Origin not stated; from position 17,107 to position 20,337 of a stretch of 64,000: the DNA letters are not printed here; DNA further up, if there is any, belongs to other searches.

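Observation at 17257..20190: Unusual fusion: extracellular IPT/TIG-like Ig domains fused to a KefB/KEA-type (CPA2) cation:proton antiporter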

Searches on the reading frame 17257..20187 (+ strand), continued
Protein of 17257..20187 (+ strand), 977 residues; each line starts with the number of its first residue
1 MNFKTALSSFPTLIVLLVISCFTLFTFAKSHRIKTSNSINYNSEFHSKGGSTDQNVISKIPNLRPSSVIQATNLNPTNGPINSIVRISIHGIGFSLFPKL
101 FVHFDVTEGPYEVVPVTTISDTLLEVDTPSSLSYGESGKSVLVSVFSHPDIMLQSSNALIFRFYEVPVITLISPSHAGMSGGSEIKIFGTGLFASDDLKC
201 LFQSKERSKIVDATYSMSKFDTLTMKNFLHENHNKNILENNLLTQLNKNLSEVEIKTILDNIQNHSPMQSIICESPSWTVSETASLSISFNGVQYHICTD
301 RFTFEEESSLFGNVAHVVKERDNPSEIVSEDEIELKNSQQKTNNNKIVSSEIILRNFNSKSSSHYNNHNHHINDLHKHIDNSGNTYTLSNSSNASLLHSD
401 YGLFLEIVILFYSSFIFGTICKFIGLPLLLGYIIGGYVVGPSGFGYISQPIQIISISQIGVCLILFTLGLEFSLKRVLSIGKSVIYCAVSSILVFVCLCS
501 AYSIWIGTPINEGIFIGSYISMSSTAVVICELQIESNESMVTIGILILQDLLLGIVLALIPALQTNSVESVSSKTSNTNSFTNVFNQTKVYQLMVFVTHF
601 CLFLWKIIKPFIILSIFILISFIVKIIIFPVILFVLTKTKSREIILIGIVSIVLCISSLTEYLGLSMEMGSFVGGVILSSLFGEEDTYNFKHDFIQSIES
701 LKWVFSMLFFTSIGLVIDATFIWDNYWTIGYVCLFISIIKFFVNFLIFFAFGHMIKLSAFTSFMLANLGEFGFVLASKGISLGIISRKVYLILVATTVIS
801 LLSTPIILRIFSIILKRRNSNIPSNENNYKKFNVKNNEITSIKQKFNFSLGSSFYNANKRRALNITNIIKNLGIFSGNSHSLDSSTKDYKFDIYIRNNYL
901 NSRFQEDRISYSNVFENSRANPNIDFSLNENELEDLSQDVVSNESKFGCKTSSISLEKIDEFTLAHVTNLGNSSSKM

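Call 36: find_homologous_proteins(query=A3, max_evalue=0.00001)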
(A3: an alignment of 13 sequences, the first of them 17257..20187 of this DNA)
Query A3 (13 sequences) (977 aa, profile of the alignment): 61 proteins with E <= 0.00001 among 8000 candidates.
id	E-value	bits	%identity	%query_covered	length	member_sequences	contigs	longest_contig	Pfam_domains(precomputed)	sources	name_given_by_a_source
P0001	0.0e+0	1718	95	100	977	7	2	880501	PF01833.31,PF00999.27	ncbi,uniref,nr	ncbi:Sodium/hydrogen exchanger family protein [Cryptosporidium meleagridis]|uniref:Sodium/hydrogen e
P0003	0.0e+0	1712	83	100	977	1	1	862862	PF01833.31,PF00999.27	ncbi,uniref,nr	ncbi:K+ H+ antiporter [Cryptosporidium ubiquitum]|uniref:K+ H+ antiporter n=1 Tax=Cryptosporidium ub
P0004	0.0e+0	1702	83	100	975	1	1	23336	PF01833.31,PF00999.27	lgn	-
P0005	0.0e+0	1673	77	100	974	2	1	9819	PF01833.31,PF00999.27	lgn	-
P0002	0.0e+0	1669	87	100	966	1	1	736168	PF01833.31,PF00999.27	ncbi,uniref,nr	ncbi:K+ H+ antiporter of bacterial origin [Cryptosporidium sp. chipmunk genotype I]|uniref:K+ H+ ant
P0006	0.0e+0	1651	76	100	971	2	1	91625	PF01833.31,PF00999.27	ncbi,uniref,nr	ncbi:K+/H+ antiporter [Cryptosporidium canis]|uniref:K+/H+ antiporter n=1 Tax=Cryptosporidium canis 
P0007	0.0e+0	1529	64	98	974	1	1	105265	PF01833.31,PF00999.27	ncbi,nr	ncbi:sodium:calcium exchanger [Cryptosporidium felis]|nr:sodium:calcium exchanger [Cryptosporidium f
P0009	0.0e+0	1526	59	99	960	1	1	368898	PF01833.31,PF00999.27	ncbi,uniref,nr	ncbi:hypothetical protein FG386_002983 [Cryptosporidium ryanae]|uniref:uncharacterized protein n=1 T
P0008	0.0e+0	1523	60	99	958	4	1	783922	PF00999.27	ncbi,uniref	ncbi:hypothetical protein RS030_81338 [Cryptosporidium xiaoi]|uniref:Uncharacterized protein n=1 Tax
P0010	0.0e+0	1389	57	93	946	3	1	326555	PF01833.31,PF00999.27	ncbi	ncbi:sodium/hydrogen exchanger family protein [Cryptosporidium serpentis]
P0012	3.0e-62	229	29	43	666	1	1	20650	PF02080.27,PF00999.27,PF02254.25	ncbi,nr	ncbi:MAG: cation:proton antiporter [Synechococcales bacterium]|nr:cation:proton antiporter [Synechoc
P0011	2.2e-51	193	29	42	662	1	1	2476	PF02080.27,PF00999.27,PF02254.25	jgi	jgi:CPA2 family monovalent cation:H+ antiporter-2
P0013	7.8e-47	178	27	41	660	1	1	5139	PF02080.27,PF00999.27,PF02254.25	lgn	-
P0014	9.5e-44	168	29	42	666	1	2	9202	PF02080.27,PF00999.27,PF02254.25,PF02558.23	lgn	-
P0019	2.9e-43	166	25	42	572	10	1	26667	PF00999.27,PF02254.25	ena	-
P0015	7.7e-42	161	27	43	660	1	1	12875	PF02080.27,PF00999.27,PF02254.25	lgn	-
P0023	5.9e-38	148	27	41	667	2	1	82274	PF02080.27,PF00999.27,PF02254.25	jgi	-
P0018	1.9e-37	147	31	41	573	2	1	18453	PF00999.27,PF02254.25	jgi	-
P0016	3.1e-37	146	31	41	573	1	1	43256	PF00999.27,PF02254.25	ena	-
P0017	1.8e-35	140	26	43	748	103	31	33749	PF02080.27,PF00999.27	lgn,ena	-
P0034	9.4e-34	135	26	39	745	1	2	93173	PF02080.27,PF00999.27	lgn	-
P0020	1.0e-33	134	26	39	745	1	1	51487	PF02080.27,PF00999.27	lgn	-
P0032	3.1e-33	133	26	39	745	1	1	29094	PF02080.27,PF00999.27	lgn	-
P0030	3.1e-33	133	26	39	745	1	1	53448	PF02080.27,PF00999.27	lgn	-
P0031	3.1e-33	133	26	39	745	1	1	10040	PF02080.27,PF00999.27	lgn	-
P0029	3.9e-33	133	23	43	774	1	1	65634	PF02080.27,PF00999.27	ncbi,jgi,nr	ncbi:MAG: cation:proton antiporter [Puniceicoccales bacterium]|jgi:CPA2 family monovalent cation:H+ 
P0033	4.0e-33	132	26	39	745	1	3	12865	PF02080.27,PF00999.27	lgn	-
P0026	1.9e-32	130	26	49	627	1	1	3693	PF00999.27,PF02254.25,PF27452.1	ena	-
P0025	1.9e-32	130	26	49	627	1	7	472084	PF00999.27,PF02254.25,PF27452.1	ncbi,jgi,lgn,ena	jgi:CPA2 family monovalent cation:H+ antiporter-2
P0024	2.0e-32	130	25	42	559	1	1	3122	PF00999.27,PF02254.25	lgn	-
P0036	9.6e-31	125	22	42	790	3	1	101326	PF02080.27,PF00999.27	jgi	jgi:CPA2 family monovalent cation:H+ antiporter-2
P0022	7.8e-30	122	25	36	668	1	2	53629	PF02080.27,PF00999.27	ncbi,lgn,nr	ncbi:MAG: cation:proton antiporter [Elusimicrobia bacterium]|nr:cation:proton antiporter [Elusimicro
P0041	8.2e-25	105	24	40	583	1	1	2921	PF00999.27,PF02254.25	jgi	jgi:CPA2 family monovalent cation:H+ antiporter-2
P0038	8.1e-24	102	24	39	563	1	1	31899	PF00999.27,PF02254.25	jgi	jgi:monovalent cation:H+ antiporter-2, CPA2 family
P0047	1.7e-23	101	23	36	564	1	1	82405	PF00999.27,PF02254.25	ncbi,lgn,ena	-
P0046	3.6e-23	100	25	39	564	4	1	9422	PF00999.27,PF02254.25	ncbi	-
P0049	5.4e-23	99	24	39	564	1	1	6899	PF00999.27,PF02254.25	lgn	-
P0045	5.9e-23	99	23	39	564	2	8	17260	PF00999.27,PF02254.25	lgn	-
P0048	6.8e-23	99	23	39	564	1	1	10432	PF00999.27,PF02254.25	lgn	-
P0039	8.3e-23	98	23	39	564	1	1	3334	PF00999.27,PF02254.25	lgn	-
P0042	8.5e-23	98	23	39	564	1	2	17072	PF00999.27,PF02254.25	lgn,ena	-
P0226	8.6e-23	98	23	39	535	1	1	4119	PF00999.27,PF02254.25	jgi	jgi:CPA2 family monovalent cation:H+ antiporter-2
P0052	9.4e-23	98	22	39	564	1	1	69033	PF00999.27,PF02254.25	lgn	-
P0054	1.4e-22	98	23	39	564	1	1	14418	PF00999.27,PF02254.25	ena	-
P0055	1.4e-22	98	23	39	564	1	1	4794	PF00999.27,PF02254.25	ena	-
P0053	2.1e-22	97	23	39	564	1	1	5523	PF00999.27,PF02254.25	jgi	jgi:CPA2 family monovalent cation:H+ antiporter-2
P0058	1.2e-21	94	23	39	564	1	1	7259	PF00999.27,PF02254.25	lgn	-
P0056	2.0e-21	94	23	39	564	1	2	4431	PF00999.27,PF02254.25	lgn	-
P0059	2.3e-21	94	23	39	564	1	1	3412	PF00999.27,PF02254.25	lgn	-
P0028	2.6e-21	93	25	40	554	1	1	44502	PF00999.27,PF02254.25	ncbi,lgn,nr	ncbi:MAG TPA: cation:proton antiporter [Methylomirabilota bacterium]|nr:cation:proton antiporter [Me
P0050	5.0e-21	92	22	49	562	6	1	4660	PF00999.27,PF02254.25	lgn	-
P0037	1.5e-19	88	25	40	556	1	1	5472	PF00999.27,PF02254.25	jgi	jgi:Kef-type K+ transport system membrane component KefB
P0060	3.0e-18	83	24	37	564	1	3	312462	PF00999.27,PF02254.25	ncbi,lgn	-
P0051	1.0e-15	75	25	32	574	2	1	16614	PF00999.27,PF02254.25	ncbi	-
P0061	2.7e-15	73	29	14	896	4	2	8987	PF00999.27,PF01842.32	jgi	jgi:Kef-type K+ transport system membrane component KefB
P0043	1.2e-14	71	27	18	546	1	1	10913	PF00999.27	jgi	-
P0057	8.6e-13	65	23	32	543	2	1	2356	PF00999.27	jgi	jgi:CPA2 family monovalent cation:H+ antiporter-2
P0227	1.2e-7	48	20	43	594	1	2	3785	PF00999.27,PF02254.25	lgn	-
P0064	2.0e-7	47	22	42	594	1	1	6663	PF00999.27,PF02254.25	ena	-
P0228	6.1e-7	46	23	40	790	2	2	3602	PF00999.27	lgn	-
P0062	3.2e-6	43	22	44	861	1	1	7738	PF00999.27,PF00582.33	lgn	-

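Call 37: predict_structure(alignment_id=A1)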
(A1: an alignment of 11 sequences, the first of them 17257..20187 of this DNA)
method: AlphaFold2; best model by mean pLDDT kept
length: 977 residues; sequences in the alignment: 11
mean_pLDDT: 35.7   pTM: 0.26
mean pLDDT of the five models: 35.7, 35.2, 34.2, 33.4, 31.3
residues with pLDDT >= 90: 0; 70-90: 0; 50-70: 97; < 50: 880
segments of 3 or more residues with pLDDT < 50: 1-13, 16-84, 92-124, 131-138, 142-182, 189-198, 203-212, 277-599, 601-615, 623-633, 635-977
pLDDT, mean of each block of 10 residues (from residue 1): 35 46 31 24 23 23 23 29 52 33 30 42 47 46 35 25 33 39 50 42 46 56 53 62 61 62 56 52 42 35 28 26 27 25 24 24 25 32 33 30 30 29 28 27 27 28 28 31 36 41 35 34 35 37 42 40 29 25 31 45 45 49 48 47 45 45 37 45 41 34 29 29 40 44 43 37 39 39 40 45 42 35 23 21 25 30 33 26 23 25 26 28 30 29 26 30 34 26
secondary structure, 60 per line:
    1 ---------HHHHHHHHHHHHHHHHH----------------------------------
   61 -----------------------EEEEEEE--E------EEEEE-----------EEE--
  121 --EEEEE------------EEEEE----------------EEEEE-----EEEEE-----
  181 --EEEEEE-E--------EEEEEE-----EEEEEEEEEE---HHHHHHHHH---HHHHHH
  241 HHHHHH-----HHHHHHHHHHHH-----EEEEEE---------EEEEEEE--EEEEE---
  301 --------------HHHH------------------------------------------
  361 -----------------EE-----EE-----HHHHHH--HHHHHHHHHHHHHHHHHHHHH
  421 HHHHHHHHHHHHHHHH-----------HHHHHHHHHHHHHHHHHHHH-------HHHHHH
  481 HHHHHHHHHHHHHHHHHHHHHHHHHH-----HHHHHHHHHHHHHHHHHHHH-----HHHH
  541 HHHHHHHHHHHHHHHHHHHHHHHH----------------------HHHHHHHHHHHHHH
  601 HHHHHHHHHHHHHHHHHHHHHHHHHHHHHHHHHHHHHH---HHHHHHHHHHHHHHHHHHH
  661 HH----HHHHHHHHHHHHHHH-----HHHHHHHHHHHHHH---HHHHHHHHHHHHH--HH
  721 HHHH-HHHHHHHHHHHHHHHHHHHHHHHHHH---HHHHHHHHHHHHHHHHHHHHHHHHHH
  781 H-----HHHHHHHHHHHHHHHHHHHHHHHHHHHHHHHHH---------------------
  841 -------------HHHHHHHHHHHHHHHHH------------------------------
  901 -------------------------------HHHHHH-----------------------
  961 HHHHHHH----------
elements in order (helices of 4 or more, strands of 3 or more residues): H10-26 E84-90 E100-104 E116-118 E123-127 E140-144 E161-165 E171-175 E183-188 E199-204 E210-219 H223-231 H235-246 H252-263 E269-274 E284-290 E293-297 H315-318 H392-397 H400-436 H448-467 H475-506 H512-531 H537-564 H587-638 H642-662 H667-681 H687-700 H704-716 H719-724 H726-751 H755-781 H787-819 H854-870 H932-937 H961-967

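Call 57: find_related_loci(query=A3, collection=metagenome_contigs, flank=4000)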
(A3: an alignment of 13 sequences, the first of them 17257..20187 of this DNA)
Query A3 (977 aa) in metagenome_contigs; peptide patterns used: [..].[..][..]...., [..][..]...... (x = any residue, [..] = any of these).
505 stretches matched a pattern; 1 encode a relative of the query (tblastn E <= 1e-3); 1 distinct loci.
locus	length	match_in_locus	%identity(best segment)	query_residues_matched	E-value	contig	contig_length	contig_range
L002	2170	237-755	29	629-808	2e-22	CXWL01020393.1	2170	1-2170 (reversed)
